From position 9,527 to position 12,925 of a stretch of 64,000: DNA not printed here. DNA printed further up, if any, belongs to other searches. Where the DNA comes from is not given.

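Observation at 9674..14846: Two-gene operon: SNF2-like helicase plus sacsin-type GHKL ATPase giant protein, a candidate uncharacterised defence / DNA-surveillance system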

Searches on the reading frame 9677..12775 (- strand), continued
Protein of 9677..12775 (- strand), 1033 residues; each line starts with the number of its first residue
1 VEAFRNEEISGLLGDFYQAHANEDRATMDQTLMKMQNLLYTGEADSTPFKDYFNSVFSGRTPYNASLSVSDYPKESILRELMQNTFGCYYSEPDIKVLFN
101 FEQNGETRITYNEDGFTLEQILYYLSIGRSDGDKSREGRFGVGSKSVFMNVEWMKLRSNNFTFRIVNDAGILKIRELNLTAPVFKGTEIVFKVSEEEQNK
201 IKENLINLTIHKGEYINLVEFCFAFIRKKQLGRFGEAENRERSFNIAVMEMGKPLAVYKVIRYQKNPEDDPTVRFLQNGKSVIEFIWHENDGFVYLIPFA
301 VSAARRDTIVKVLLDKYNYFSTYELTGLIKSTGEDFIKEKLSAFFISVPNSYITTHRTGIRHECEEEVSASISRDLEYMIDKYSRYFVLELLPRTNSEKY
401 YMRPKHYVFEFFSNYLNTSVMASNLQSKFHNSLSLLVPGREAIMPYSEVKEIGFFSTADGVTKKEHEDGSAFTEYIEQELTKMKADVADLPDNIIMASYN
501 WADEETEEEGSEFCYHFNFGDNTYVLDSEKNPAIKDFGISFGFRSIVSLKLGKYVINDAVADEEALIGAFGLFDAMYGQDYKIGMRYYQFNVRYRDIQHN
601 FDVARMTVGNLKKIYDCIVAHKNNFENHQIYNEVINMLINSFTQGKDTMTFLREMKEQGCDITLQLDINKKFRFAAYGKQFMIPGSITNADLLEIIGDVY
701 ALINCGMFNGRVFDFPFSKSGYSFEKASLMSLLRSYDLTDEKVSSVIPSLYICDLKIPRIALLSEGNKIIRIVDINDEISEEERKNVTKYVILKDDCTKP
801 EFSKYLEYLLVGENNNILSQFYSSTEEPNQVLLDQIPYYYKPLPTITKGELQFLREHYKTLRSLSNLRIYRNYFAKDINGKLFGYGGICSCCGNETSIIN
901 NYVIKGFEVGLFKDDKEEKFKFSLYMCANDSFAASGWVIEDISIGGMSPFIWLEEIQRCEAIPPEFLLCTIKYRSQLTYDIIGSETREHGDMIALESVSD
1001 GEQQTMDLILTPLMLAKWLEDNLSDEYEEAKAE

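Call 17: find_related_loci(query=A1, collection=genome_contigs, flank=8000)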
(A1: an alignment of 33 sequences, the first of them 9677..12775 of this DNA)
Query A1 (1033 aa) in genome_contigs; peptide patterns used: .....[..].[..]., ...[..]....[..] (x = any residue, [..] = any of these).
220 stretches matched a pattern; 196 encode a relative of the query (tblastn E <= 1e-3); the best 80 are kept; 80 distinct loci.
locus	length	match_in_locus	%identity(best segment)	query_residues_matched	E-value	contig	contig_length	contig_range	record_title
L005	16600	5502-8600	99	1-1033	0e+0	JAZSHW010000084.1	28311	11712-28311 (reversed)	MAG: Ruminiclostridium sp. isolate T1900044574_TS20190040.MAGScoT_cleanbin_000017 SGB_473_k141_1990170, whole genome sho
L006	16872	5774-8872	97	1-1033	0e+0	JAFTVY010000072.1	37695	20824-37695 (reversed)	MAG: Ruminiclostridium sp. isolate RGIG4199 Roe_deer_Colon-3__c4670, whole genome shotgun sequence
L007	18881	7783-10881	96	1-1033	0e+0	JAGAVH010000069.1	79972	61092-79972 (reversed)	MAG: Ruminiclostridium sp. isolate RGIG8806 Water_deer_Colon.Co__c1335941, whole genome shotgun sequence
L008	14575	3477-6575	87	1-1033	0e+0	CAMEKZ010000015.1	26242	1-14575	MAG: uncultured Clostridia bacterium isolate SRR15057922_bin.28_metaWRAP_v1.3_MAG genome assembly, contig: ERZ10407413.7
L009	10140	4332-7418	87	1-1029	0e+0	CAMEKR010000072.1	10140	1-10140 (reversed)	MAG: uncultured Clostridia bacterium isolate SRR15057928_bin.20_metaWRAP_v1.3_MAG genome assembly, contig: ERZ10407477.2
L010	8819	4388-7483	87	1-1033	0e+0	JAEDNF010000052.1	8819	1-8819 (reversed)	MAG: Oscillospiraceae bacterium isolate MAG285 NODE_6583_length_8819_cov_6.200479, whole genome shotgun sequence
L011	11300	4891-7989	87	1-1033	0e+0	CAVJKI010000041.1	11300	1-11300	Sodaliphilus sp. isolate H07677-L1_cleanbin_000016 genome assembly, contig: Spades_H07677-L1_contig_3490, whole genome s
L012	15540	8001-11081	87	1-1027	0e+0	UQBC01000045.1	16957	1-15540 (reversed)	uncultured Ruminococcaceae bacterium isolate UMGS108 genome assembly, contig: NODE_456_length_16957_cov_10.345699, whole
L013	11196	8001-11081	87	1-1027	0e+0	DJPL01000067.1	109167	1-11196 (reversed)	MAG TPA_asm: Ruminococcaceae bacterium UBA6413 UBA6413_contig_572, whole genome shotgun sequence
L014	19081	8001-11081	87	1-1027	0e+0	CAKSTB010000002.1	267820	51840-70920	MAG: uncultured Ruminiclostridium sp. isolate REFINED_METABAT215_TOP10_CONTIGS_1500_ASSEMBLY_K77_MERGED__Hadza_MoBio_had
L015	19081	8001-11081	86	1-1027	0e+0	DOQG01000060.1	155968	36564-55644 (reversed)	MAG TPA_asm: Oscillospiraceae bacterium isolate UBA11449 contig_1262, whole genome shotgun sequence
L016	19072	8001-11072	78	1-1022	0e+0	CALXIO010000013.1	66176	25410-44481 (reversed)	MAG: uncultured Ruminiclostridium sp. isolate BRZ_RN__bin50 genome assembly, contig: BRZ_RN__NODE_420_length_66176_cov_7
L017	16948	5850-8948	96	1-1033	0e+0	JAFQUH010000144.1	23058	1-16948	MAG: Ruminiclostridium sp. isolate RGIG2157 Goat_Colon.Co__c2211700, whole genome shotgun sequence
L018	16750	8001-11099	86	1-1033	0e+0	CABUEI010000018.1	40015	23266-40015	MAG TPA_asm: uncultured Ruminococcaceae bacterium isolate MGYG-HGUT-03927 genome assembly, contig: GUT_GENOME250816_18,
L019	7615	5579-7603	89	1-675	0e+0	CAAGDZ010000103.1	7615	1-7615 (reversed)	MAG TPA_asm: Ruminococcaceae bacterium, isolate HGM13344, WGS project CAAGDZ010000000 data, contig: SRS476152_55_k119_85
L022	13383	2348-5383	52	1-1023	0e+0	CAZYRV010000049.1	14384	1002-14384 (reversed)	MAG TPA_asm: uncultured Oscillospiraceae bacterium isolate SRP239243_co1_411 genome assembly, contig: NODE_7132_length_1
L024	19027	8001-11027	53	7-1022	0e+0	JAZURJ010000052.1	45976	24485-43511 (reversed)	MAG: Oscillospiraceae bacterium isolate T1900044852_TS20190318.MAGScoT_cleanbin_000012 SGB_3030_k141_1521554, whole geno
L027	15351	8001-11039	52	7-1022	0e+0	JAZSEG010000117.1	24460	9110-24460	MAG: Oscillospiraceae bacterium isolate T1900044591_TS20190057.MAGScoT_cleanbin_000024 SGB_635_k141_955486, whole genome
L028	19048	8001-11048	52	7-1027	0e+0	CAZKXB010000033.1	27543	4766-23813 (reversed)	MAG TPA_asm: uncultured Ruminococcus sp. isolate SRP225648_co1_451 genome assembly, contig: NODE_3720_length_27543_cov_2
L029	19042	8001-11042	51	7-1022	0e+0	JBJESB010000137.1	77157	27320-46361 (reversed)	MAG: Oscillospiraceae bacterium isolate PUUB23_bin.030 NODE_70_length_77157_cov_9.294104, whole genome shotgun sequence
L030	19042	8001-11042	53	6-1022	0e+0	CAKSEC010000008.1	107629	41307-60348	MAG: uncultured Oscillospiraceae bacterium isolate REFINED_METABAT215_TOP10_CONTIGS_1500_ASSEMBLY_K77_MERGED__Hadza_MoBi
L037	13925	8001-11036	51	6-1022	0e+0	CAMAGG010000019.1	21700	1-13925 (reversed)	MAG: uncultured Clostridia bacterium isolate SRR5666653_bin.15_metaWRAP_v1.3_MAG genome assembly, contig: ERZ11448877.58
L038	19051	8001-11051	52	6-1022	0e+0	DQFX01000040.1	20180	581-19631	MAG TPA_asm: Oscillospiraceae bacterium isolate UBA10671 contig_6030, whole genome shotgun sequence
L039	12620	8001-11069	52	7-1033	0e+0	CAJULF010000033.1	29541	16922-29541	MAG TPA_asm: uncultured Oscillospiraceae bacterium isolate MGBC143865 genome assembly, contig: MGBC143865.33, whole geno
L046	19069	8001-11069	51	7-1033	0e+0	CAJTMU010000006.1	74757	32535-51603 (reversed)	MAG TPA_asm: uncultured Oscillospiraceae bacterium isolate MGBC102041 genome assembly, contig: MGBC102041.6, whole genom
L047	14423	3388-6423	52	7-1022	0e+0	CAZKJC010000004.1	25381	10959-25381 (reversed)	MAG TPA_asm: uncultured Ruminococcus sp. isolate ERP125879_co2_2 genome assembly, contig: NODE_954_length_25381_cov_21.5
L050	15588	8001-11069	53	1-1024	0e+0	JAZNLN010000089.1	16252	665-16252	MAG: Ruminiclostridium sp. isolate T1900044670_TS20190136.MAGScoT_cleanbin_000014 SGB_1579_k141_1187389, whole genome sh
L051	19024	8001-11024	51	7-1022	0e+0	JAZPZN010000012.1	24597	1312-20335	MAG: Oscillospiraceae bacterium isolate T1900044645_TS20190111.MAGScoT_cleanbin_000006 SGB_1339_k141_859127, whole genom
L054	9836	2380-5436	52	7-1022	0e+0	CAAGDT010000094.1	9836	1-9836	MAG TPA_asm: Ruminococcaceae bacterium, isolate HGM13347, WGS project CAAGDT010000000 data, contig: SRS476152_46_k119_18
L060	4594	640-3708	51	5-1026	0e+0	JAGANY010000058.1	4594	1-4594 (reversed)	MAG: Ruminiclostridium sp. isolate RGIG8615 Water_deer_Cecum.Co__c1255226, whole genome shotgun sequence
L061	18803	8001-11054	51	8-1026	0e+0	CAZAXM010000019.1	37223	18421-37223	MAG TPA_asm: uncultured Ruminiclostridium sp. isolate SRP350583_co3_57 genome assembly, contig: NODE_1052_length_37223_c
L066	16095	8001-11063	49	7-1032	0e+0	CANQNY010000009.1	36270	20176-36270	MAG: uncultured Clostridia bacterium isolate Lapin-033__bin40 genome assembly, contig: Lapin-033__NODE_870_length_36270_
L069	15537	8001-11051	50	8-1022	0e+0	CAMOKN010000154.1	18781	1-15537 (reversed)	MAG: uncultured Clostridia bacterium isolate SRR873609_bin.45_metaWRAP_v1.3_MAG genome assembly, contig: ERZ1756109_2343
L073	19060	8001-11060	50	8-1025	0e+0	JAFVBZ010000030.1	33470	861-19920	MAG: Ruminiclostridium sp. isolate RGIG5032 Roe_deer_Rumen.Co__c188454, whole genome shotgun sequence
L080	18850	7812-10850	51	6-1022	0e+0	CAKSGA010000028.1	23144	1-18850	MAG: uncultured Oscillospiraceae bacterium isolate REFINED_METABAT215_TOP10_CONTIGS_1500_ASSEMBLY_K77_MERGED__Hadza_PheC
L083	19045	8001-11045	48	7-1025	0e+0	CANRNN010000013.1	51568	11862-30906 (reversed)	MAG: uncultured Clostridia bacterium isolate Lapin-021__bin59 genome assembly, contig: Lapin-021__NODE_789_length_51568_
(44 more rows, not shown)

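Call 36: search_protein_families(library=pfam, proteins=[L080:12214-13308:-, L037:12313-13188:-, L038:11168-11626:-, L083:11387-12697:+, L083:12711-13667:+, L066:13653-14243:+, L069:3739-5523:-, L060:3782-4390:+, L054:7085-8494:+, L073:3848-5725:-], max_evalue=0.00001)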
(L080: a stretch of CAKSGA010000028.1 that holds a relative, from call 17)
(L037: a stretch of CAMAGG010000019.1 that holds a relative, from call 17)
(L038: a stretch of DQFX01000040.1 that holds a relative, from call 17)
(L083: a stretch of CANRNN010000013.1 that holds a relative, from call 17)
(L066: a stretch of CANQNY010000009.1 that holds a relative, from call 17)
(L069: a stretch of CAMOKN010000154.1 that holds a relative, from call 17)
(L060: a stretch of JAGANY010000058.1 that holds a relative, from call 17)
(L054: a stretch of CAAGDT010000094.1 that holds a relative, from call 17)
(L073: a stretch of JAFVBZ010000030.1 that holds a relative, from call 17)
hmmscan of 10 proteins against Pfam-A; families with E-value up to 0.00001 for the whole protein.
L080:12214-13308:- (365 aa): 1 family
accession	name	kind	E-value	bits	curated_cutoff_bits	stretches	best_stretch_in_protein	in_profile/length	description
PF04371.20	PAD_porph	-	4.1e-124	414.4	25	1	15-361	2-321/321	Porphyromonas-type peptidyl-arginine deiminase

L037:12313-13188:- (292 aa): 1 family
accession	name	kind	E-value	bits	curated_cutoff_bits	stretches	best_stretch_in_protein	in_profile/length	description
PF00795.27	CN_hydrolase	-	6.7e-56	189.9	23.2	1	5-272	1-255/256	Carbon-nitrogen hydrolase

L038:11168-11626:- (153 aa): 1 family
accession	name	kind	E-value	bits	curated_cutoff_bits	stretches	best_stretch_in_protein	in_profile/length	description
PF13671.12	AAA_33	-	3.5e-18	66.7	27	1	4-118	1-121/143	AAA domain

L083:11387-12697:+ (437 aa): 7 families
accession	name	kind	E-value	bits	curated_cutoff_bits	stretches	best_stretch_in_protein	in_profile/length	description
PF01512.22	Complex1_51K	-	1.1e-44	152.4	31.2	1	125-271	1-149/150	Nuo51 FMN-binding domain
PF13375.12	RnfC_N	-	5.5e-28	97.4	25.6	1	10-103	7-101/101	RnfC Barrel sandwich hybrid domain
PF13183.11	Fer4_8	-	1.2e-07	32.6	27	1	359-413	3-67/68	4Fe-4S dicluster domain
PF12838.12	Fer4_7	-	1.3e-07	32.4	27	1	361-412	2-50/52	4Fe-4S dicluster domain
PF13534.11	Fer4_17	-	1.8e-06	28.8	22.2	1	360-412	1-58/61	4Fe-4S dicluster domain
PF13237.11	Fer4_10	-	4.9e-06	26.8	25.5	0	355-411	3-53/53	4Fe-4S dicluster domain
PF00037.32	Fer4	-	6.8e-06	26.1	21.1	0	398-412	6-20/24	4Fe-4S binding domain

L083:12711-13667:+ (319 aa): 1 family
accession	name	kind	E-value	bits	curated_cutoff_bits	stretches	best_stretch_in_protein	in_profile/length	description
PF03116.20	NQR2_RnfD_RnfE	-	2.7e-110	368.9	27.7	1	6-308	2-296/296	NQR2, RnfD, RnfE family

L066:13653-14243:+ (197 aa): 1 family
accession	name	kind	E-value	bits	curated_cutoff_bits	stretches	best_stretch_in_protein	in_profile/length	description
PF04205.19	FMN_bind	-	2.5e-14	54.1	22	1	97-183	1-76/77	FMN-binding domain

L069:3739-5523:- (595 aa): 2 families
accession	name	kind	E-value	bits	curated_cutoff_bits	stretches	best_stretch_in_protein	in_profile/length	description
PF00664.28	ABC_membrane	-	1.9e-44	152.8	28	1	20-291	5-273/274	ABC transporter transmembrane region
PF00005.33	ABC_tran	-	3.2e-29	102.7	25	1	356-505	1-137/137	ABC transporter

L060:3782-4390:+ (203 aa): 0 families

L054:7085-8494:+ (470 aa): 1 family
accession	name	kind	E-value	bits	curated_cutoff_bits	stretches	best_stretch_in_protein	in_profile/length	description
PF03062.24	MBOAT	-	4.6e-22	79.2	27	1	149-345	80-299/337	MBOAT, membrane-bound O-acyltransferase family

L073:3848-5725:- (626 aa): 3 families
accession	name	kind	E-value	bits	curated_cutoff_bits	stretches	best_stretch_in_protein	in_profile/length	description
PF00587.30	tRNA-synt_2b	-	3.5e-44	151.4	29.3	1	304-512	6-179/179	tRNA synthetase class II core domain (G, H, P, S and T)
PF03129.25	HGTP_anticodon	-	3.3e-20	72.5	21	1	524-613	1-93/94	Anticodon binding domain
PF07973.19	tRNA_SAD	-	3.2e-08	33.9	24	1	150-197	6-44/44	Threonyl and Alanyl tRNA synthetase second additional domain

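Call 37: search_protein_representatives(alignment_id=A1)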
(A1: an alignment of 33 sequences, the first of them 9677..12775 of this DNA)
Query: 33 sequences, 1035 profile positions. Proteins with E-value up to 0.001 (for the whole library): 157; up to 1e-10: 94; up to 1e-30: 52. The best 150 are listed.
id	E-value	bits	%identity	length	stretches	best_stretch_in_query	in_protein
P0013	0.0e+00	1636.9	-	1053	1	6-1028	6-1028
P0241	0.0e+00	1241.5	-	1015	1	6-1021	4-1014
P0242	0.0e+00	1205.0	-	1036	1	5-1028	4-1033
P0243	0.0e+00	1190.7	-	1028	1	5-1021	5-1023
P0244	0.0e+00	1110.4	-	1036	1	6-1020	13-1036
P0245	1.2e-286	970.1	-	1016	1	6-1020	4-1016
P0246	3.7e-272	922.1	-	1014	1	9-1023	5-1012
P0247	9.1e-263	891.0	-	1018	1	7-1020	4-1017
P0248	3.4e-243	826.2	-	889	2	187-1020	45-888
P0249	1.5e-184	632.1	-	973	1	7-974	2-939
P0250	2.5e-172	591.6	-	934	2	12-686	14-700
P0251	4.2e-169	580.9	-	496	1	558-1023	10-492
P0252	3.6e-151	521.6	-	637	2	185-767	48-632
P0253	8.5e-120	417.7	-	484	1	555-1025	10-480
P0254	9.1e-120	417.6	-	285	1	738-1023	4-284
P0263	4.8e-66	239.7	-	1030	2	691-1023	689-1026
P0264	4.7e-65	236.5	-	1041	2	29-455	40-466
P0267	5.1e-62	226.4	-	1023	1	29-1022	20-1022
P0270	4.1e-59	216.8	-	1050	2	37-464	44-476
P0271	6.9e-59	216.0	-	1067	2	12-459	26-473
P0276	1.6e-48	181.8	-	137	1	912-1033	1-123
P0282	3.6e-41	157.4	-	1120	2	19-417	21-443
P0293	1.5e-29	118.9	-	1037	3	7-231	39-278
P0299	9.6e-23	96.4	-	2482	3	71-193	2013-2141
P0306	2.8e-19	84.9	-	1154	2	77-198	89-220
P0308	1.8e-18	82.3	-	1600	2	74-206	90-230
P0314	5.2e-16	74.1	-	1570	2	77-208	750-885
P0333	3.3e-11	58.2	-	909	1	78-206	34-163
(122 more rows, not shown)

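Call 38: search_protein_families(library=pfam, proteins=[P0299, P0308, P0314, P0306, P0267, P0282, P0333], max_evalue=0.001)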
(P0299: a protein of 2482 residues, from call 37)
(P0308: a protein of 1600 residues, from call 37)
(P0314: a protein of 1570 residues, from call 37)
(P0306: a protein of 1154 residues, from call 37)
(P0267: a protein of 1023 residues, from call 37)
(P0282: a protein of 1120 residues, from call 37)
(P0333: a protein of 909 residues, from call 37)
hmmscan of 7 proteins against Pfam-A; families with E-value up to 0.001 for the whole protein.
P0299 (2482 aa): 1 family
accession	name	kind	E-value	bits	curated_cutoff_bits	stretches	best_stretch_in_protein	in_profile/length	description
PF25794.1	SACS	-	1.4e-11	45.1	32.8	0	2041-2105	56-122/247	Sacsin domain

P0308 (1600 aa): 2 families
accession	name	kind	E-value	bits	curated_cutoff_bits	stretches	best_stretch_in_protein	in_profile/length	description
PF25794.1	SACS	-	3.3e-17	63.6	32.8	2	87-183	15-121/247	Sacsin domain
PF13589.12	HATPase_c_3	-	0.00014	22.4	25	0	91-181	4-91/137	Histidine kinase-, DNA gyrase B-, and HSP90-like ATPase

P0314 (1570 aa): 2 families
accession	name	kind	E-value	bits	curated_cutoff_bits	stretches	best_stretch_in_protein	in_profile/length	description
PF25794.1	SACS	-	4.4e-18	66.4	32.8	2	82-177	15-120/247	Sacsin domain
PF13589.12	HATPase_c_3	-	6.4e-06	26.7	25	0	751-836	7-92/137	Histidine kinase-, DNA gyrase B-, and HSP90-like ATPase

P0306 (1154 aa): 2 families
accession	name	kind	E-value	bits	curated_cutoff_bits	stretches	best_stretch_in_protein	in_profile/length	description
PF25794.1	SACS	-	8.5e-09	36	32.8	0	83-175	15-115/247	Sacsin domain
PF02518.31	HATPase_c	-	0.00082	20.2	26.4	0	761-881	8-107/111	Histidine kinase-, DNA gyrase B-, and HSP90-like ATPase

P0267 (1023 aa): 0 families

P0282 (1120 aa): 0 families

P0333 (909 aa): 2 families
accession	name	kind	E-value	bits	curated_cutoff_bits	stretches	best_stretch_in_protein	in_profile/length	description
PF25794.1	SACS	-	2.5e-09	37.7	32.8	1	33-108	20-113/247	Sacsin domain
PF13589.12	HATPase_c_3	-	0.0008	19.9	25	0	32-116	5-93/137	Histidine kinase-, DNA gyrase B-, and HSP90-like ATPase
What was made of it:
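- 12086..12553 (-): B residues ~75-230: Bergerat-fold (GHKL) ATP-binding domain of the sacsin/Hsp90 type. Motifs: ELMQN (E80, N84), YNEDGF (111-116), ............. (136-148), GTEI (186-189). The family profile hits SACS- or HATPase_c_3-bearing proteins at E down to 1e-22 (calls 37, 38).
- Closest known: Sacsin repeat region. Same: The family profile retrieves SACS-domain proteins at E 1e-22 to 1e-9 (calls 37, 38).
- The family profile reaches SACS- or HATPase_c_3-carrying proteins at E 1e-22 (calls 37, 38). The closest sequence relatives of the ATPase domain carry the Pfam Sacsin domain (call 38).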

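Call 41: find_encoding_contigs(protein=P0267, flank=8000, max_places=3)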
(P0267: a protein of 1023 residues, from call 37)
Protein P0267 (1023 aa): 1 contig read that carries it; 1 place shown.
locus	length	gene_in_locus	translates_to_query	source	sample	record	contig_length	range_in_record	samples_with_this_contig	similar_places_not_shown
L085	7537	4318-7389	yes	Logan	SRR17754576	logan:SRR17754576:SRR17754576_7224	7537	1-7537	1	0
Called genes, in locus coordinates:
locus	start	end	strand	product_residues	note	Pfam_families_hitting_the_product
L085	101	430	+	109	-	-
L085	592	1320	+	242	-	PF07508:Recombinase, PF13408:Zn_ribbon_recom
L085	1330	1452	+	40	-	-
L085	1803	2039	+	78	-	-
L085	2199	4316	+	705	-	PF00270:DEAD (weak), PF04851:ResIII, PF00176:SNF2-rel_dom, PF00271:Helicase_C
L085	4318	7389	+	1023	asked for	-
